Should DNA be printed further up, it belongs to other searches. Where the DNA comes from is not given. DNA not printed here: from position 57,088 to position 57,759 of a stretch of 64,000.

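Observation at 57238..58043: PadR regulator immediately followed by a Gly/Tyr-rich, Cys/His-containing coiled-coil protein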

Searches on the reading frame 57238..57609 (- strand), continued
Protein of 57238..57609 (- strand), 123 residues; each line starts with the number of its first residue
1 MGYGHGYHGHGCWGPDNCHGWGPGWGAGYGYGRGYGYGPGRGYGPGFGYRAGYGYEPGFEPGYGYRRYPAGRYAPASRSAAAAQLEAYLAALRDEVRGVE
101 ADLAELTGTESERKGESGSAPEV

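Call 47: search_protein_families(library=pfam, proteins=[P0090, P0096, P0105, P0139, P0140, P0170, P0119, P0174, P0088, P0156], max_evalue=0.1)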
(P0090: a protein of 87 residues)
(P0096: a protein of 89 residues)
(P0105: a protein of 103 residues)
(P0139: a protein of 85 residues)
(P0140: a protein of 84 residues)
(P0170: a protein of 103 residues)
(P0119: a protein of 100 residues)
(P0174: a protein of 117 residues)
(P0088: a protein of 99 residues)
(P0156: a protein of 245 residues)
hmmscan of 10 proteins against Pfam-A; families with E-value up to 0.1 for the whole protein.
P0090 (87 aa): 1 family
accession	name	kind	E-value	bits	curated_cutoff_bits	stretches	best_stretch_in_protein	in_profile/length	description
PF06698.16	DUF1192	-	0.0023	18.4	25.5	1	53-83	23-53/58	Protein of unknown function (DUF1192)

P0096 (89 aa): 2 families
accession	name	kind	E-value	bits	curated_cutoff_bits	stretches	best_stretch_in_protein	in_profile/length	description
PF06698.16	DUF1192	-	0.0004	20.9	25.5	1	54-87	22-55/58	Protein of unknown function (DUF1192)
PF11855.13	DUF3375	-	0.025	13.9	28.6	1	53-83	132-161/474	Protein of unknown function (DUF3375)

P0105 (103 aa): 5 families
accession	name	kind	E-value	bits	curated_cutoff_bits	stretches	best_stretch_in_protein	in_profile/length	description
PF17253.7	DUF5320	-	0.015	16.9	27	1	10-99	6-99/99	Family of unknown function (DUF5320)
PF23991.1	DUF7310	-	0.015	16.2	40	1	68-99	32-63/83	Coiled-coil region of unknown function (DUF7310)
PF06698.16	DUF1192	-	0.029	14.9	25.5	1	75-98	22-45/58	Protein of unknown function (DUF1192)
PF04977.20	DivIC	-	0.05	13.9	28.9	1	65-101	16-52/80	Septum formation initiator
PF16808.10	PKcGMP_CC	-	0.068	13.2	35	1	71-89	6-24/35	Coiled-coil N-terminus of cGMP-dependent protein kinase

P0139 (85 aa): 6 families
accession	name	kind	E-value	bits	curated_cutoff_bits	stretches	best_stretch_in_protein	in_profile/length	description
PF04977.20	DivIC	-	0.0072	16.6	28.9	1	50-84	17-51/80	Septum formation initiator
PF11932.13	DUF3450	-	0.033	13.9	32.6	1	46-84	47-85/241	Protein of unknown function (DUF3450)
PF16808.10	PKcGMP_CC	-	0.044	13.8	35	1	55-76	6-27/35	Coiled-coil N-terminus of cGMP-dependent protein kinase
PF22709.1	Mu_Gam-Sipho_Gp157-TOTE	-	0.048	14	27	1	52-83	1-32/63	Mu Gam/Sipho_Gp157-like domain of the TOTE conflict systems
PF23991.1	DUF7310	-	0.057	14.4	40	1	49-83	29-63/83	Coiled-coil region of unknown function (DUF7310)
PF09177.16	STX6_10_61_N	-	0.066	14.2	29.4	1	51-85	28-62/99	Syntaxin 6/10/61, N-terminal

P0140 (84 aa): 2 families
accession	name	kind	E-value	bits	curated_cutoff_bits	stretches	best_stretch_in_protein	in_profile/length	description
PF23991.1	DUF7310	-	0.0014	19.5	40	1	47-82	30-65/83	Coiled-coil region of unknown function (DUF7310)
PF16808.10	PKcGMP_CC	-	0.068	13.2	35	1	52-65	6-19/35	Coiled-coil N-terminus of cGMP-dependent protein kinase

P0170 (103 aa): 1 family
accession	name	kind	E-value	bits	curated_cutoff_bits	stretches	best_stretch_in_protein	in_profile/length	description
PF23991.1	DUF7310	-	0.0056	17.6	40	1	64-99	28-63/83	Coiled-coil region of unknown function (DUF7310)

P0119 (100 aa): 2 families
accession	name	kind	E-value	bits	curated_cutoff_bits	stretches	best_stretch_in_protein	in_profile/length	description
PF17253.7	DUF5320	-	9.2e-17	62.5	27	1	1-93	1-97/99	Family of unknown function (DUF5320)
PF17228.7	SGP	-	0.082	14.2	26.7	0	10-67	17-67/93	Sulphur globule protein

P0174 (117 aa): 1 family
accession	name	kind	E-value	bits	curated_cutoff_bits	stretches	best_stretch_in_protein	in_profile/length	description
PF17253.7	DUF5320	-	1.2e-32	113.4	27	1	1-106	1-99/99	Family of unknown function (DUF5320)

P0088 (99 aa): 3 families
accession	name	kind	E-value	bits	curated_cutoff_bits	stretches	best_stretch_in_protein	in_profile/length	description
PF07716.20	bZIP_2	-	0.018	15.6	22.3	1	61-94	20-53/54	Basic region leucine zipper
PF06657.18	Cep57_MT_bd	-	0.03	15.2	31.3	1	67-94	9-36/77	Centrosome microtubule-binding domain of Cep57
PF20570.3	DUF6779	-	0.049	14.7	28.1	1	64-96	62-94/108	Domain of unknown function (DUF6779)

P0156 (245 aa): 14 families
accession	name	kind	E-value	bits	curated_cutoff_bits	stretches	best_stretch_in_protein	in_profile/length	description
PF01047.28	MarR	-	1.1e-11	44.9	24.6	1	38-93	4-59/59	MarR family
PF12802.13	MarR_2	-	3.3e-10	40.4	27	1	37-91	5-60/61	MarR family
PF22381.2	Staph_reg_Sar_Rot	-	6.3e-07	29.8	27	1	31-106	8-83/85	Transcriptional regulator SarA/Rot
PF13463.12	HTH_27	-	2e-06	28.4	22.2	1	39-101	5-68/68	Winged helix DNA-binding domain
PF25212.1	HVO_A0114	-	3.3e-05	24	27.6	1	37-91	22-76/84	HVO_A0114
PF09339.16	HTH_IclR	-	4.9e-05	23.5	22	1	37-84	3-51/52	IclR helix-turn-helix domain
PF03551.20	PadR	-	0.00085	19.7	27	1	63-106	29-74/75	Transcriptional regulator PadR-like family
PF04977.20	DivIC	-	0.0074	16.5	28.9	1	201-234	19-52/80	Septum formation initiator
PF25213.1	HVO_A0261_N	-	0.017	15.4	35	1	35-86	9-59/86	HVO_A0261 N-terminal domain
PF15155.11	MRFAP1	-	0.039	14.9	27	1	200-231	42-72/119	MORF4 family-associated protein1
PF09548.15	Spore_III_AB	-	0.04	14.4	32.5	0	189-227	11-49/170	Stage III sporulation protein AB (spore_III_AB)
PF17782.7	DprA_WH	-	0.06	13.8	22.9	0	43-84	18-58/61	DprA winged helix domain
PF13545.12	HTH_Crp_2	-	0.061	13.7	27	0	52-85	23-57/70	Crp-like helix-turn-helix domain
PF12840.13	HTH_20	-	0.072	13.5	27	0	42-79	9-46/51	Helix-turn-helix domain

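Call 48: search_protein_families(library=ncbifam, proteins=[P0090, P0096, P0105, P0139, P0140, P0170, P0119, P0174, P0088, P0156], max_evalue=0.1)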
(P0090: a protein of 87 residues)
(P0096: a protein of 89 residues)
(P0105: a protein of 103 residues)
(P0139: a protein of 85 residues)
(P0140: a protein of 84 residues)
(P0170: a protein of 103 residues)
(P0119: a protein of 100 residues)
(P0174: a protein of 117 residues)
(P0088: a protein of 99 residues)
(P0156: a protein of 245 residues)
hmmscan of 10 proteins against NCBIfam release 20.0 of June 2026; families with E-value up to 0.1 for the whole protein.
P0090 (87 aa): 0 families

P0096 (89 aa): 0 families

P0105 (103 aa): 0 families

P0139 (85 aa): 0 families

P0140 (84 aa): 0 families

P0170 (103 aa): 1 family
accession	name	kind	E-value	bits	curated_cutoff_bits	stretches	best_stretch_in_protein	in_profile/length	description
NF040877.1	SE1832_fam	equivalog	0.094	12.7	45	0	70-87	32-49/51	SE1832 family protein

P0119 (100 aa): 0 families

P0174 (117 aa): 0 families

P0088 (99 aa): 0 families

P0156 (245 aa): 17 families
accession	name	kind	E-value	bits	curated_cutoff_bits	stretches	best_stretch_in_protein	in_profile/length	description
TIGR04472.1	reg_rSAM_mob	hypoth_equivalog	1.3e-11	44.6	240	1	43-106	37-100/141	radical SAM mobile pair system MarR family transcriptional regulator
TIGR02337.1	HpaR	equivalog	1.2e-10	41.3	121.2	1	36-133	27-124/130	homoprotocatechuate degradation operon regulator HpaR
NF045593.1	bilirub_TF_BilQ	equivalog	5.8e-07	29.3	125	1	70-132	63-125/135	bilirubin utilization transcriptional regulator BilQ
TIGR01889.1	Staph_reg_Sar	paralog_domain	2.3e-05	24.7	62.6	1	16-98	4-90/109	staphylococcal accessory regulator family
NF053777.1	Saro0803TransReg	equivalog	2.7e-05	23.9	200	1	38-108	38-108/140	Saro_0803 family transcriptional regulator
NF010349.0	PRK13777.1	equivalog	5.7e-05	22.5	153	1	41-107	50-116/190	HTH-type transcriptional regulator Hpr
NF008565.1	PRK11512.1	equivalog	6.4e-05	23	240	1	55-105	58-108/144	multiple antibiotic resistance transcriptional regulator MarR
NF052638.1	TransRegOhrRVib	equivalog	0.00022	20.9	200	1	50-108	50-108/141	transcriptional regulator OhrR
NF041230.1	BagL_FevM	exception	0.00053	20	230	1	47-131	50-134/145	MarR family transcriptional regulator BagL/FevM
NF050133.1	TransRegFabT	equivalog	0.00087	19.6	200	1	64-108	56-100/138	fatty acid biosynthesis transcriptional regulator FabT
NF008122.0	PRK10870.1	equivalog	0.0012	18.6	157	1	70-108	90-128/176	transcriptional repressor MprA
NF047395.1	TransRegLtdR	equivalog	0.0035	17.1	250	1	41-104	56-118/166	transcriptional regulator LdtR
NF040939.2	trans_reg_lrs14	equivalog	0.007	16.4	90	1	28-90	12-75/103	Lrs14 family HTH-type transcriptional regulator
NF052438.1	TransRegRv0880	equivalog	0.0073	16.1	220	1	27-139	21-136/143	Rv0880 family HTH-type transcriptional regulator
TIGR02833.1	spore_III_AB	equivalog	0.0081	16.2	146.5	1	193-223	15-45/170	stage III sporulation protein SpoIIIAB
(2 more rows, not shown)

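Call 50: find_homologous_proteins(query=A3, max_evalue=0.001)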
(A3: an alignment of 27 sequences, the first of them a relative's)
Query A3 (27 sequences) (87 aa, profile of the alignment): 1172 proteins with E <= 0.001 among 4980 candidates; the best 120 are listed.
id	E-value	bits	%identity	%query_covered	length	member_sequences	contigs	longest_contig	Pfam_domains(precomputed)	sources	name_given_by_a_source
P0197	8.6e-29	118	64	100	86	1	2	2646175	-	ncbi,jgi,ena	jgi:uncharacterized small protein (DUF1192 family)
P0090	3.8e-27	113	100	100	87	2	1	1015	-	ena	-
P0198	3.0e-26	110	51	100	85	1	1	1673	-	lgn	-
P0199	7.6e-26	108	62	93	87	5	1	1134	-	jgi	jgi:hypothetical protein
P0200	3.5e-24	103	61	100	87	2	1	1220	-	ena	-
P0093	1.5e-23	101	58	91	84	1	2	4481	-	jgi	jgi:hypothetical protein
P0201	6.9e-23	99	55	100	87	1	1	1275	-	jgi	jgi:hypothetical protein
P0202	7.8e-22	96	58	87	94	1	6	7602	-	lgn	-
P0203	9.7e-20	89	54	95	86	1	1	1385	-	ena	-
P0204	1.7e-14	72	41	37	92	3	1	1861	-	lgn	-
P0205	7.0e-14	70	29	83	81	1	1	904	-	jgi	jgi:hypothetical protein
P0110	1.4e-13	69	32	85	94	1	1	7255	-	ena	-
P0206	2.6e-13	68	-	-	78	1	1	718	-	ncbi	-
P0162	4.6e-13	67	-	-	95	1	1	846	-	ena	-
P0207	6.4e-13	67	36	87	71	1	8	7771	-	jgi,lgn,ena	jgi:hypothetical protein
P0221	2.9e-12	65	36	89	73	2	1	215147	-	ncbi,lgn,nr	ncbi:MAG: DUF5320 domain-containing protein [Chloroflexi bacterium]|nr:DUF5320 domain-containing pro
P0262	1.4e-11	63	-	-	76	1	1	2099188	-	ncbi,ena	-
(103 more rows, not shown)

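Call 51: find_encoding_contigs(protein=P0197, flank=4000, max_places=2)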
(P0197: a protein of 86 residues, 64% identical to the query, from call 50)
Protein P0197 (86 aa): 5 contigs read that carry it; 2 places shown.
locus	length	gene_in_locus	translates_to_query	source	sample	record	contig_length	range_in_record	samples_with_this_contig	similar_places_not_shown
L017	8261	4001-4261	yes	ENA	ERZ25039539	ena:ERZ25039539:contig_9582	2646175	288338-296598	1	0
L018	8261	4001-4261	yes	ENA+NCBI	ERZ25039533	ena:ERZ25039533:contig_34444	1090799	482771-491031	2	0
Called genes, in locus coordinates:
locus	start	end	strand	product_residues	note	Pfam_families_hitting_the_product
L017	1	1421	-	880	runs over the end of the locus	PF03486:HI0933_like (faint), PF12831:FAD_oxidored (faint), PF00070:Pyr_redox (faint), PF14691:Fer4_20, PF01266:DAO (weak), PF07992:Pyr_redox_2, PF13450:NAD_binding_8, PF07992:Pyr_redox_2 (weak), +3 more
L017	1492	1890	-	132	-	PF02662:FlpD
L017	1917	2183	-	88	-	PF01206:TusA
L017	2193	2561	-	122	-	PF02635:DsrE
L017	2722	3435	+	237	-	PF00027:cNMP_binding (weak), PF13545:HTH_Crp_2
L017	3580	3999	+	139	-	PF01638:HxlR (weak), PF03551:PadR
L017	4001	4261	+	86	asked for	-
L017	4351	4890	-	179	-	-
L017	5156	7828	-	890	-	PF13191:AAA_16, PF13401:AAA_22 (weak), PF25201:nSTAND6 (weak), PF00196:GerE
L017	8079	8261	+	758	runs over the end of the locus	PF00989:PAS, PF08448:PAS_4, PF13426:PAS_9, PF00989:PAS, PF08448:PAS_4, PF13426:PAS_9, PF08447:PAS_3, PF01590:GAF, +5 more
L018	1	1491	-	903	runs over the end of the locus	PF00890:FAD_binding_2 (weak), PF07992:Pyr_redox_2 (weak), PF13450:NAD_binding_8 (weak), PF14691:Fer4_20, PF01266:DAO (weak), PF07992:Pyr_redox_2, PF13450:NAD_binding_8, PF07992:Pyr_redox_2 (weak), +10 more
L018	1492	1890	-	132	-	PF02662:FlpD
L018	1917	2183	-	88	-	PF01206:TusA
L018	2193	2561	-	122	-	PF02635:DsrE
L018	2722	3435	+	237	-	PF00027:cNMP_binding (weak), PF13545:HTH_Crp_2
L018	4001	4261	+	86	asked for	-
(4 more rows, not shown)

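Call 52: find_encoding_contigs(protein=P0221, flank=4000, max_places=2)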
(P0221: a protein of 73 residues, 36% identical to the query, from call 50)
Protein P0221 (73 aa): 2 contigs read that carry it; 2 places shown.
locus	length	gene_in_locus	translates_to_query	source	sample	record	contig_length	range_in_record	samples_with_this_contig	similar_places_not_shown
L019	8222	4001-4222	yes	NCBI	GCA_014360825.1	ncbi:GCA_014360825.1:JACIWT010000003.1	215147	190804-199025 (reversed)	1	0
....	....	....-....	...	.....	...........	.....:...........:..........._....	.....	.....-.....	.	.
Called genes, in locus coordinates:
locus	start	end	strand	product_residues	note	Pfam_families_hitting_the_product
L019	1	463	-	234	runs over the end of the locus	PF00027:cNMP_binding, PF13545:HTH_Crp_2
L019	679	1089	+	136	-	PF08859:DGC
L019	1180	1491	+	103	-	PF08827:DUF1805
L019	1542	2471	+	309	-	PF01925:TauE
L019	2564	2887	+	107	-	PF22263:DUF6951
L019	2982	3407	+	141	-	PF08859:DGC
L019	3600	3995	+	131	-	PF03551:PadR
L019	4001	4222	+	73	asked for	-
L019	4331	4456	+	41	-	PF02585:PIG-L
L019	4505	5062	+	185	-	PF02585:PIG-L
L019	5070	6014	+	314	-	PF00005:ABC_tran, PF13304:AAA_21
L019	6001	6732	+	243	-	PF01061:ABC2_membrane, PF12698:ABC2_membrane_3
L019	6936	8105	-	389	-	PF01548:DEDD_Tnp_IS110, PF02371:Transposase_20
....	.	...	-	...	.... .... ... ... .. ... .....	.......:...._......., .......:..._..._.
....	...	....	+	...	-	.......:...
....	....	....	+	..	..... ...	-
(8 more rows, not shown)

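Call 53: find_encoding_contigs(protein=P0262, flank=4000, max_places=2)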
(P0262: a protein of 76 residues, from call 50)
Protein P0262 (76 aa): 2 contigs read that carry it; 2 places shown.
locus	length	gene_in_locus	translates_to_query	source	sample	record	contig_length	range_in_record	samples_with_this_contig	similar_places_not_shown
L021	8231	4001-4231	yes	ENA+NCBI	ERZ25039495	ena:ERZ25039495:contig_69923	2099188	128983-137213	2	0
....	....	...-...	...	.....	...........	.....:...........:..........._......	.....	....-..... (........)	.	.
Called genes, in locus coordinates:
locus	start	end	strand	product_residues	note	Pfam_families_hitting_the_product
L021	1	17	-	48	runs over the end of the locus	PF01451:LMWPc (weak)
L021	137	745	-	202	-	PF08859:DGC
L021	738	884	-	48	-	-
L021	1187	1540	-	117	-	PF01022:HTH_5, PF12840:HTH_20 (weak)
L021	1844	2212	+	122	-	PF01022:HTH_5, PF12840:HTH_20 (weak)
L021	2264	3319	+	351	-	PF03773:ArsP_1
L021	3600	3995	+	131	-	PF03551:PadR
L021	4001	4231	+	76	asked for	-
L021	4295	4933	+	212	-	PF01545:Cation_efflux (weak)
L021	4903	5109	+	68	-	PF02417:Chromate_transp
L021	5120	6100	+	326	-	PF02417:Chromate_transp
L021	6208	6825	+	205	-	-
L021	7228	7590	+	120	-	PF24034:DUF7343 (weak)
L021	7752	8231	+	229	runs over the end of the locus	PF00072:Response_reg, PF00486:Trans_reg_C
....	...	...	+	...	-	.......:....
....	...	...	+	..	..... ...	-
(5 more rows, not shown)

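Call 58: find_encoding_contigs(protein=P0001, flank=5000, max_places=3)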
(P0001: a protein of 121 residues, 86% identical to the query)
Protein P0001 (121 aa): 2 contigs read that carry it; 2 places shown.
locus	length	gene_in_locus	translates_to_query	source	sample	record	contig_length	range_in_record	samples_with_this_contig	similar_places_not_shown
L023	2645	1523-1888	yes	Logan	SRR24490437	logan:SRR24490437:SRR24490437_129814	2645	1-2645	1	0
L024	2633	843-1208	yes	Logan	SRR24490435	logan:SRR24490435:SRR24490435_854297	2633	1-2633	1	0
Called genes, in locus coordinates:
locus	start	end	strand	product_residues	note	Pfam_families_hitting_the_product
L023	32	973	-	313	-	PF00296:Bac_luciferase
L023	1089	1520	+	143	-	PF03551:PadR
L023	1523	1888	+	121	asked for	-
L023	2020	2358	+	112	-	PF02579:Nitro_FeMo-Co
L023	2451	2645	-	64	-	?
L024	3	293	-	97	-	?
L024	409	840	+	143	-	PF03551:PadR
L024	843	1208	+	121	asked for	-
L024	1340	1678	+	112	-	PF02579:Nitro_FeMo-Co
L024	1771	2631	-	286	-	?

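Call 59: find_encoding_contigs(protein=window:57238-57609:-, flank=3000, max_places=3)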
Protein window:57238-57609:- (123 aa): no gene with exactly this product is on record in the collection.

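Call 64: find_related_loci(query=A2, collection=metagenome_contigs, flank=5000)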
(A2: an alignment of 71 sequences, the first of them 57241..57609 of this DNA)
Query A2 (123 aa) in metagenome_contigs; peptide patterns used: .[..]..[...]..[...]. (x = any residue, [..] = any of these).
516 stretches matched a pattern; 34 encode a relative of the query (tblastn E <= 1e-3); 34 distinct loci.
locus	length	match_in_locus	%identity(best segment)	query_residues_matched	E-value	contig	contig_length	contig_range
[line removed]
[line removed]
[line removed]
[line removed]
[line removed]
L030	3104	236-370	76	66-110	2e-15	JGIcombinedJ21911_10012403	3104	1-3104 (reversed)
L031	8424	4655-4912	44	3-106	5e-15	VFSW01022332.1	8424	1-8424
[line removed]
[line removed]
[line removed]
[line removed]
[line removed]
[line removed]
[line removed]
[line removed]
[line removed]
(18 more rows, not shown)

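Call 71: search_solved_structures(query=A2, max_evalue=1)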
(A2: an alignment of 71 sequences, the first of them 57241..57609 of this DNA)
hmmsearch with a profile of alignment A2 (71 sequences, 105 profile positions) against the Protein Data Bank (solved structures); distinct sequences matched with E-value up to 1: 8.
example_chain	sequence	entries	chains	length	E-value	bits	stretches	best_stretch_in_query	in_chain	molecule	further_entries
7q1t_A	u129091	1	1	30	0.0072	20.4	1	70-93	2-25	apCC-Di-A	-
9tll_A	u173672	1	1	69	0.15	16.2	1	60-93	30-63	Sc-apCC-2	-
7a48_B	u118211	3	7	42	0.17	16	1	71-100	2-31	APH colied-coil | APH coiled-coil | Coiled-coil APH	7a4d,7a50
7q1s_E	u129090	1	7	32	0.27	15.4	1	70-93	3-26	apCC-Di-A_var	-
9i5e_A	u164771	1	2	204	0.43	14.7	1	66-100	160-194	Isoform 2B of GTPase KRas,APH2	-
1yx4_A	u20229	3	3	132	0.58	14.3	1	1-68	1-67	26S proteasome non-ATPase regulatory subunit 4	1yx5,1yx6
9tlt_A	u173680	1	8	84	0.59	14.3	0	64-95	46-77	Sc-apCC-2-KLHL20-4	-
3he5_B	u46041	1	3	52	0.65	14.1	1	59-90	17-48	SYNZIP2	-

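Call 86: search_protein_families(library=pfam, proteins=[L033:5412-5819:+, L049:6291-6794:+], max_evalue=0.0001)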
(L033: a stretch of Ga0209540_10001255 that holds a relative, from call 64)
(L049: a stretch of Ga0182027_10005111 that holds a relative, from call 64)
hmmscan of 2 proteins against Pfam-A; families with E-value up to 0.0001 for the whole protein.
L033:5412-5819:+ (135 aa): 1 family
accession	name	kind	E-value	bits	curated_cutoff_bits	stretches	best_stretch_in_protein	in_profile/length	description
PF02579.22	Nitro_FeMo-Co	-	5.9e-16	59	26.3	1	11-123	2-93/94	Dinitrogenase iron-molybdenum cofactor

L049:6291-6794:+ (167 aa): 1 family
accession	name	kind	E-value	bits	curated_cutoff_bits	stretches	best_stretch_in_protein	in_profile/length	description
PF01814.28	Hemerythrin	-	5.3e-08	33.8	25.3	1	9-141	7-125/127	Hemerythrin HHE cation binding domain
